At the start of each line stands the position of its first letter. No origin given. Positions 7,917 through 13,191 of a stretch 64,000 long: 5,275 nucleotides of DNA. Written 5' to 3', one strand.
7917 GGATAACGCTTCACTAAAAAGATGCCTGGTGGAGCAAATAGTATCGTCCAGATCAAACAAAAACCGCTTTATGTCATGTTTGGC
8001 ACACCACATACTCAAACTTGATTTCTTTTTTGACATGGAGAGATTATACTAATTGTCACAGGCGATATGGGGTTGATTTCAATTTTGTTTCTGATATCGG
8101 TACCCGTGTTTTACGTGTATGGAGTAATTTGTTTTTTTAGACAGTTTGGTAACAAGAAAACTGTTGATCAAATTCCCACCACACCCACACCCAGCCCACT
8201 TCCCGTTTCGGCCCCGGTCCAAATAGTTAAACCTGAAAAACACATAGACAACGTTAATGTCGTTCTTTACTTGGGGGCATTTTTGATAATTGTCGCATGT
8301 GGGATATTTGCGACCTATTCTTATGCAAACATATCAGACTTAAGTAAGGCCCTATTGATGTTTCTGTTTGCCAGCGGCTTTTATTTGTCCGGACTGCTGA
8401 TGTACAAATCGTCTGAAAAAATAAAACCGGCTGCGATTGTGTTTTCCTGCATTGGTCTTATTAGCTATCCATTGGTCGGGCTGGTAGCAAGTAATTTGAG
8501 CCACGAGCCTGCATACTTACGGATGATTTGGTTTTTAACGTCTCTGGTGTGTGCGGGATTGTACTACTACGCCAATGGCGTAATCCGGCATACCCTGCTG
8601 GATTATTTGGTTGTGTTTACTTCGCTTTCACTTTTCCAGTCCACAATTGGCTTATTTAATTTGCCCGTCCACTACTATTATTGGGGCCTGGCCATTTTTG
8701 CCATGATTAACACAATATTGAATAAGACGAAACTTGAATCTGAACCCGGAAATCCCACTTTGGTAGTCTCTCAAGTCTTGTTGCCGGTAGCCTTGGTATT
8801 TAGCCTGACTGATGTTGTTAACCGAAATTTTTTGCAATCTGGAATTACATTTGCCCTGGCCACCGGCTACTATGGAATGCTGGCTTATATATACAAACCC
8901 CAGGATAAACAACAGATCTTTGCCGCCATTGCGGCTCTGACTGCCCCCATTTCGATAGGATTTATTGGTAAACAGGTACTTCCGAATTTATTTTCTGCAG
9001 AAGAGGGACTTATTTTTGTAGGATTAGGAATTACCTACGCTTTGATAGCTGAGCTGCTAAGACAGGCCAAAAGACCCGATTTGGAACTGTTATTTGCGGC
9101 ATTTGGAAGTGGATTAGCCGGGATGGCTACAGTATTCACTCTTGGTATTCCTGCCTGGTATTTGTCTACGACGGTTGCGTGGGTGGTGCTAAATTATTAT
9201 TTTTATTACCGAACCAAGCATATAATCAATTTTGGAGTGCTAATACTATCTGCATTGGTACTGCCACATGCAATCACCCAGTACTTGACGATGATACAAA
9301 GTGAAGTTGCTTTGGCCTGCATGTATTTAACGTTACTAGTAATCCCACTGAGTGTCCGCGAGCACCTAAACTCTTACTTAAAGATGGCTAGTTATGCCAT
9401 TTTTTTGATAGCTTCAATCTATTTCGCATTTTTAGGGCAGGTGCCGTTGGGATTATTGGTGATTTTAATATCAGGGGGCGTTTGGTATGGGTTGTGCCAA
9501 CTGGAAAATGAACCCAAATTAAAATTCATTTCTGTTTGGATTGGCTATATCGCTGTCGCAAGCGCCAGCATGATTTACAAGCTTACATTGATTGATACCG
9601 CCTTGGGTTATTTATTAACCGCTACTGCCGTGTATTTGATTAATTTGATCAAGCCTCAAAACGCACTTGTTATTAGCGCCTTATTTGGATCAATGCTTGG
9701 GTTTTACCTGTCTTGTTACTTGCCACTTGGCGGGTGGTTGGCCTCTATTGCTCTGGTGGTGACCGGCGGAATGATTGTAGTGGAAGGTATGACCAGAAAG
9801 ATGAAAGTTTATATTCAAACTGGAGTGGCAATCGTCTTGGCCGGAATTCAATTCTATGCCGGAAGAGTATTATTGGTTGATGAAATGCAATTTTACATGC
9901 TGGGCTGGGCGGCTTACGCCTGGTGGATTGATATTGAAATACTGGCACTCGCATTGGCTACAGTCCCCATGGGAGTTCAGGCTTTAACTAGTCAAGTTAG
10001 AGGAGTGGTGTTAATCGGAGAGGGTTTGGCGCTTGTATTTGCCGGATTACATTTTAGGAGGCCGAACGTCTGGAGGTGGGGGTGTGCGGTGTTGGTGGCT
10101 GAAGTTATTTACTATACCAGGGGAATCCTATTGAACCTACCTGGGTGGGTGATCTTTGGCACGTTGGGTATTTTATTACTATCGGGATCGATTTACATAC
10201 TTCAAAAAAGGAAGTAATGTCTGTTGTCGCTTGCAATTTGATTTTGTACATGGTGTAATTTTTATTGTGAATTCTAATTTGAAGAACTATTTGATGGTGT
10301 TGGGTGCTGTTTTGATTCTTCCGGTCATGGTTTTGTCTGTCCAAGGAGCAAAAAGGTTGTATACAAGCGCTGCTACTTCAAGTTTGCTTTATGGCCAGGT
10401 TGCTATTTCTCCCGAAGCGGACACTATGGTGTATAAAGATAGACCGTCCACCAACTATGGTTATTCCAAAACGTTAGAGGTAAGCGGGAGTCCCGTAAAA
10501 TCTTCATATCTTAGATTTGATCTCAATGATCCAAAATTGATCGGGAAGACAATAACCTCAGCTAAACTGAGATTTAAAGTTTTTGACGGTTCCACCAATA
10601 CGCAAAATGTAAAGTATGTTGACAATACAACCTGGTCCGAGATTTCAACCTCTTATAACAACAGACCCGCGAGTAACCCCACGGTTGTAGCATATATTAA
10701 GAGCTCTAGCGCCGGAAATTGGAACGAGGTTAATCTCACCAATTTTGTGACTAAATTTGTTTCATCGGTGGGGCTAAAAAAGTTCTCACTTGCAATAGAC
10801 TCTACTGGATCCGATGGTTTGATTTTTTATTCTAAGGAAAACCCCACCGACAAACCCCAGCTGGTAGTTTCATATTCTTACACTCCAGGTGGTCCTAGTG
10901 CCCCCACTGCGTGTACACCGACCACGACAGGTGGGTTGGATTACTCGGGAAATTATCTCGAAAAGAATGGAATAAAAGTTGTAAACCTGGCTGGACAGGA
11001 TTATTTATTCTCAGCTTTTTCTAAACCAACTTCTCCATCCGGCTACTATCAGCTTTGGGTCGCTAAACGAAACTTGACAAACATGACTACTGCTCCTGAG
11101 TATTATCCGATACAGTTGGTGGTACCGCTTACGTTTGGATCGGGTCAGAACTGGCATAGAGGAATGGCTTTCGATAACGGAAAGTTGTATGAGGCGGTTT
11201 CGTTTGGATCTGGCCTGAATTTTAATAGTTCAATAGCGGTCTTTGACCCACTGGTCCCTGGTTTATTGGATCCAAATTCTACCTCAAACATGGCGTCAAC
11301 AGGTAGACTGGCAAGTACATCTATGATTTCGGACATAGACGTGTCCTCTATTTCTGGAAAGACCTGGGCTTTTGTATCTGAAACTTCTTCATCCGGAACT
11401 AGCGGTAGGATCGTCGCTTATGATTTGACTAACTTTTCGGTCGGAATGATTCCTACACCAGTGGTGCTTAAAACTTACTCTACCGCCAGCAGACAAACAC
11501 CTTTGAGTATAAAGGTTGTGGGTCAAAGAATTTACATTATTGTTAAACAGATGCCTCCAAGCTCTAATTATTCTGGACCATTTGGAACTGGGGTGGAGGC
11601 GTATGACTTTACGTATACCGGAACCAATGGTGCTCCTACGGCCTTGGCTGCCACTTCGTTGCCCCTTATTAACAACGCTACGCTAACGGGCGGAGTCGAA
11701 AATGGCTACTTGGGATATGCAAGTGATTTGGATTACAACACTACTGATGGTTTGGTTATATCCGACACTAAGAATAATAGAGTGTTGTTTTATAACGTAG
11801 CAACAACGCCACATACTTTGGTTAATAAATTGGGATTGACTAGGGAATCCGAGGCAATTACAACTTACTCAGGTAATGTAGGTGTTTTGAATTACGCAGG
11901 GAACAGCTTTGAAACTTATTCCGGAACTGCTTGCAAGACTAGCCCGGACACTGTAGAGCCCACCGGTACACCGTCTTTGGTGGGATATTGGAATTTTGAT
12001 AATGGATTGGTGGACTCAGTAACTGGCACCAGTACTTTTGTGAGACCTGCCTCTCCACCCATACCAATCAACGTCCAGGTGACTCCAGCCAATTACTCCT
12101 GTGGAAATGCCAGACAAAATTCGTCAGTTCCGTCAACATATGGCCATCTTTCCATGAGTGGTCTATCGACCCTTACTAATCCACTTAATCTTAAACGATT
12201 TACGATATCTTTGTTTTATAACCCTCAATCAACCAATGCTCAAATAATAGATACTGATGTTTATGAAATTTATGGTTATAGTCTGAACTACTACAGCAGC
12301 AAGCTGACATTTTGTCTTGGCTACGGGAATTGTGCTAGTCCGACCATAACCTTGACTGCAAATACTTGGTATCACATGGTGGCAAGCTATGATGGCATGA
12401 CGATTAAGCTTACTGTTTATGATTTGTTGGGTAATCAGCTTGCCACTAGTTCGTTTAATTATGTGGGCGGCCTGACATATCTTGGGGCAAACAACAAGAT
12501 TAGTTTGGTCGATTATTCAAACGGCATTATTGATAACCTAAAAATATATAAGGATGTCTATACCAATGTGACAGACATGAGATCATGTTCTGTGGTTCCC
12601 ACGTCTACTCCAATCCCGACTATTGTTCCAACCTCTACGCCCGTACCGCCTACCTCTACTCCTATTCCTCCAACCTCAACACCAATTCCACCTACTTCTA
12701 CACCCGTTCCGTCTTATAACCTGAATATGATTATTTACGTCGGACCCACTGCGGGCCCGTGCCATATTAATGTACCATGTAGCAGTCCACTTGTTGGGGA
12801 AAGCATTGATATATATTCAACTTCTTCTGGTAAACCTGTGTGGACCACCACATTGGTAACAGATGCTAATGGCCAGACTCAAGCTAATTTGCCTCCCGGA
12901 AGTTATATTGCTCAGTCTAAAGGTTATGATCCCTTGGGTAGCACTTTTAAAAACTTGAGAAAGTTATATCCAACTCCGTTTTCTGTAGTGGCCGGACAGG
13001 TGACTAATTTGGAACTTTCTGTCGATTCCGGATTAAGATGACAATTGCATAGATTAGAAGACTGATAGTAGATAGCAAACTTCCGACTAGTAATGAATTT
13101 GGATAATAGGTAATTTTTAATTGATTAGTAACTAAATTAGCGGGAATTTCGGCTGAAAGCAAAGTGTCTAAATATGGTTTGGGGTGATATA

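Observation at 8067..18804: Candidate protein O-glycosylation module: Pro/Thr-linker surface proteins next to three consecutive GT-C (PMT/ArnT-like) membrane glycosyltransferases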

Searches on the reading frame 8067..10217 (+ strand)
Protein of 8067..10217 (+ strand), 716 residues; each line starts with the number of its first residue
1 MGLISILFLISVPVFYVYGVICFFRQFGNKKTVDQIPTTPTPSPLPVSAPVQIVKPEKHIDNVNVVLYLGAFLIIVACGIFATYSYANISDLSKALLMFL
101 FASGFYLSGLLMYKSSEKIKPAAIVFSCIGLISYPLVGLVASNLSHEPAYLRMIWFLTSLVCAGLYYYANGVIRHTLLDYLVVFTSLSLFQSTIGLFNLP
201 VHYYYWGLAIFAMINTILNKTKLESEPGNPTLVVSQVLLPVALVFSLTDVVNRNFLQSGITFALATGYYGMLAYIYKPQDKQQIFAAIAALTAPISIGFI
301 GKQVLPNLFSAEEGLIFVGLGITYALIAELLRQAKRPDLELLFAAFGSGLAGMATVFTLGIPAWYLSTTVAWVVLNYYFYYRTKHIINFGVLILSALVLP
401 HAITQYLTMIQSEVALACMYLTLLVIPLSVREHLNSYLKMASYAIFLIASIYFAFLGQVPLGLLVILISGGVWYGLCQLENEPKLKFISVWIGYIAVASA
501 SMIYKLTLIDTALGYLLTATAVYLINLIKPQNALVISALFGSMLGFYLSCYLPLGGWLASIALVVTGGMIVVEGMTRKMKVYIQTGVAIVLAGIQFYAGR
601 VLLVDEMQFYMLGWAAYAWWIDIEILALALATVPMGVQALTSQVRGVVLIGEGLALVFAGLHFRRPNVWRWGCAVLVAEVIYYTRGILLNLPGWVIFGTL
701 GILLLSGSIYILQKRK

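Call 3: search_protein_families(library=pfam, proteins=[window:8067-10217:+], max_evalue=0.1)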
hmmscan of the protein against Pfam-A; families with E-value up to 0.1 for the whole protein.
window:8067-10217:+ (716 aa): 2 families
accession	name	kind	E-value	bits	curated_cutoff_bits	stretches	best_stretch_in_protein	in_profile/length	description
PF09925.14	DUF2157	-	0.00021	21.5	32.4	1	62-163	34-137/146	Predicted membrane protein (DUF2157)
PF05545.16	FixQ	-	0.0052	17.1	29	1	253-283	7-37/49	Cbb3-type cytochrome oxidase component FixQ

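Call 4: search_protein_families(library=ncbifam, proteins=[window:8067-10217:+], max_evalue=0.1)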
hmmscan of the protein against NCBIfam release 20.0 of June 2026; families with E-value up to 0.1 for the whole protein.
window:8067-10217:+ (716 aa): 0 families

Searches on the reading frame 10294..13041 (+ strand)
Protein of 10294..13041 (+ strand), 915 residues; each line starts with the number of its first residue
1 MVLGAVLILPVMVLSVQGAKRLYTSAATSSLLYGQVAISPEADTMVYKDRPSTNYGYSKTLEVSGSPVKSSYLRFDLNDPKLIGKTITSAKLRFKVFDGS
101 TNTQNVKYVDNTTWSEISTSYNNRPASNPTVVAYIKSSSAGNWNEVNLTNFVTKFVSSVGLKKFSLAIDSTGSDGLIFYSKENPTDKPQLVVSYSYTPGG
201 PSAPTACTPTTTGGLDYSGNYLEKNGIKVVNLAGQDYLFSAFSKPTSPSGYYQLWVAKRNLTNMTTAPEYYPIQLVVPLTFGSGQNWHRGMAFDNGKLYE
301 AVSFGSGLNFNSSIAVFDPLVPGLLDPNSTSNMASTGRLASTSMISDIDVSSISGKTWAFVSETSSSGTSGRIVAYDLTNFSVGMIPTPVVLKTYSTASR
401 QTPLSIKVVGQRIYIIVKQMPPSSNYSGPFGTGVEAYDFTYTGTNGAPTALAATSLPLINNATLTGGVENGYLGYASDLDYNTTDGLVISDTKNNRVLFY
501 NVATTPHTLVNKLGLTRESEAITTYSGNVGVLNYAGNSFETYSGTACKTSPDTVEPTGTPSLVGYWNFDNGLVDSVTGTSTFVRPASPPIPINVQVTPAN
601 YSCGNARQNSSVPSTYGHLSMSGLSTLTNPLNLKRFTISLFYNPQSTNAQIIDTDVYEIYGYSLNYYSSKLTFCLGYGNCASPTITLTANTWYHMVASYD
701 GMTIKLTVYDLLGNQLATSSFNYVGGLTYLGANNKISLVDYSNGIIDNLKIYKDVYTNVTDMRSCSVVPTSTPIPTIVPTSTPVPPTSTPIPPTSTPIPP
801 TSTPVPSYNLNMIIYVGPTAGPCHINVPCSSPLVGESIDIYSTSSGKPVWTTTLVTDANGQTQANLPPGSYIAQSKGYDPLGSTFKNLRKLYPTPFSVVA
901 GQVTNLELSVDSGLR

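Call 3: search_protein_families(library=pfam, proteins=[window:10294-13041:+], max_evalue=0.1)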
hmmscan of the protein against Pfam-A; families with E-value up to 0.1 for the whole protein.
window:10294-13041:+ (915 aa): 3 families
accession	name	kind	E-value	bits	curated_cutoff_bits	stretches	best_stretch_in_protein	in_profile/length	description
PF24517.2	CBM96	-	3.4e-28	99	26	1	36-193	3-163/164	Carbohydrate-binding module family 96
PF13385.13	Laminin_G_3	-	1.2e-09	39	27.6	1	629-757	12-146/151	Concanavalin A-like lectin/glucanases superfamily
PF01436.27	NHL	-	0.053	14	20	0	474-497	2-25/28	NHL repeat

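Call 4: search_protein_families(library=ncbifam, proteins=[window:10294-13041:+], max_evalue=0.1)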
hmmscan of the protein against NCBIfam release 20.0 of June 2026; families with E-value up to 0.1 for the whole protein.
window:10294-13041:+ (915 aa): 1 family
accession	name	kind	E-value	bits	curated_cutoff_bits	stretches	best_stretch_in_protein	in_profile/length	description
NF033679.1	DNRLRE_dom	domain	7.1e-23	81.5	34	1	42-192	1-163/164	DNRLRE domain-containing protein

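Call 34: find_homologous_proteins(query=window:10294-13041:+)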
Query window:10294-13041:+ (915 aa): 22 proteins with E <= 0.001 among 8000 candidates.
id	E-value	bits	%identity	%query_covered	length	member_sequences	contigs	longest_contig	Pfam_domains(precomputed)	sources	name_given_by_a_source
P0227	0.0e+0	2032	100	100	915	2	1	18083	PF24517.3,PF13385.14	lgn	-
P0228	2.7e-50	190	31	18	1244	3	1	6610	PF24517.3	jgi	jgi:hypothetical protein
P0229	9.3e-38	149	44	23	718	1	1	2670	PF24517.3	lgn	-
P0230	9.4e-28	116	33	17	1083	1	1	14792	PF24517.3,PF00149.34,PF00041.28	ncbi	-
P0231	1.6e-27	115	35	18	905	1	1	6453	PF24517.3,PF00149.34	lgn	-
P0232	1.0e-24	105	34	20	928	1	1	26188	PF24517.3,PF00149.34,PF23197.2,PF18370.8,PF16709.12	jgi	jgi:hypothetical protein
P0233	1.1e-23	102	37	19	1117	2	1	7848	PF24517.3,PF00149.34,PF00041.28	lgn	-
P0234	3.1e-21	94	33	17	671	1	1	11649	PF24517.3,PF00149.34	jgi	-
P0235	9.0e-21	92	33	17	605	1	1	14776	PF24517.3,PF00149.34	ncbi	-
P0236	1.2e-19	89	40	17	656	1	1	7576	PF00150.25,PF11790.15,PF24517.3,PF02018.24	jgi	jgi:hypothetical protein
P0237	4.9e-19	87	38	17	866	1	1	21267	PF13229.13,PF24517.3,PF18370.8,PF00041.28,PF05048.20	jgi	jgi:parallel beta-helix repeat protein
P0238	3.2e-16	77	31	18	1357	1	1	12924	PF17957.8,PF24517.3,PF00149.34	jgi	jgi:hypothetical protein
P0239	3.3e-16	77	29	21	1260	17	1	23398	PF24517.3,PF18370.8,PF00041.28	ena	-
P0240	3.8e-16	77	34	18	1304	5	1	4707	PF24517.3,PF00041.28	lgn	-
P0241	9.3e-16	76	30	21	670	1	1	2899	PF24517.3,PF00041.28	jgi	jgi:chitodextrinase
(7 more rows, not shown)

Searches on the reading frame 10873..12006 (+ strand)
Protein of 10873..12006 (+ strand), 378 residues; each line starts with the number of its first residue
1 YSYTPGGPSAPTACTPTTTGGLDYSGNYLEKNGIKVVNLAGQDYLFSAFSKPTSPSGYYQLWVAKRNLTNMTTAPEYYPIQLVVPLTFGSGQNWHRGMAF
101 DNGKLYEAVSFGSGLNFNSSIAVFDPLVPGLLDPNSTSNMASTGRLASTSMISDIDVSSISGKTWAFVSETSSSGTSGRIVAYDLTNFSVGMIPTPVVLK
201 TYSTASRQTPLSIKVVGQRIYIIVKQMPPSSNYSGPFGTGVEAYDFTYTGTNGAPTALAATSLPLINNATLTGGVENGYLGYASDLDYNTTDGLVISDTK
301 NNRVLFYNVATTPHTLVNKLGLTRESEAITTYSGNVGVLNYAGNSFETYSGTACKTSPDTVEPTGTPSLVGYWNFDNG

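Call 74: search_protein_families(library=pfam, proteins=[window:10873-12006:+], max_evalue=10)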
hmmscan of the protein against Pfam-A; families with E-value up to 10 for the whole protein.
seq(378 aa): 2 families
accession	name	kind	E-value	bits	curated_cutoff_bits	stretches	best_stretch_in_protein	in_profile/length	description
PF01436.27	NHL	-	0.028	14.9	20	1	281-304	2-25/28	NHL repeat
PF24682.1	OB_RRP5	-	0.13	12.4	27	1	277-314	40-76/90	RRP5 OB-fold domain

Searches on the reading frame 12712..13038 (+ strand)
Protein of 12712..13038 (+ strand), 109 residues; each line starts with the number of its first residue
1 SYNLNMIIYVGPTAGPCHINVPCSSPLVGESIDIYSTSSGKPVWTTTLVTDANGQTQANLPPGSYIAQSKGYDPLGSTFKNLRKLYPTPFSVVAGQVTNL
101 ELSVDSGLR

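Call 74: search_protein_families(library=pfam, proteins=[window:12712-13038:+], max_evalue=10)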
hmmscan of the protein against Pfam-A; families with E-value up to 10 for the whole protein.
seq(109 aa): 2 families
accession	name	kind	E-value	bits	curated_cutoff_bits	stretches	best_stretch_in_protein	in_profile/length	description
PF17802.7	SpaA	-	0.0079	16.8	23.1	1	26-67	15-56/91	Prealbumin-like fold domain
PF20608.4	Phage_tube_C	-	0.011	16.5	24.1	1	37-78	30-75/82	Phage tail tube protein C-terminal domain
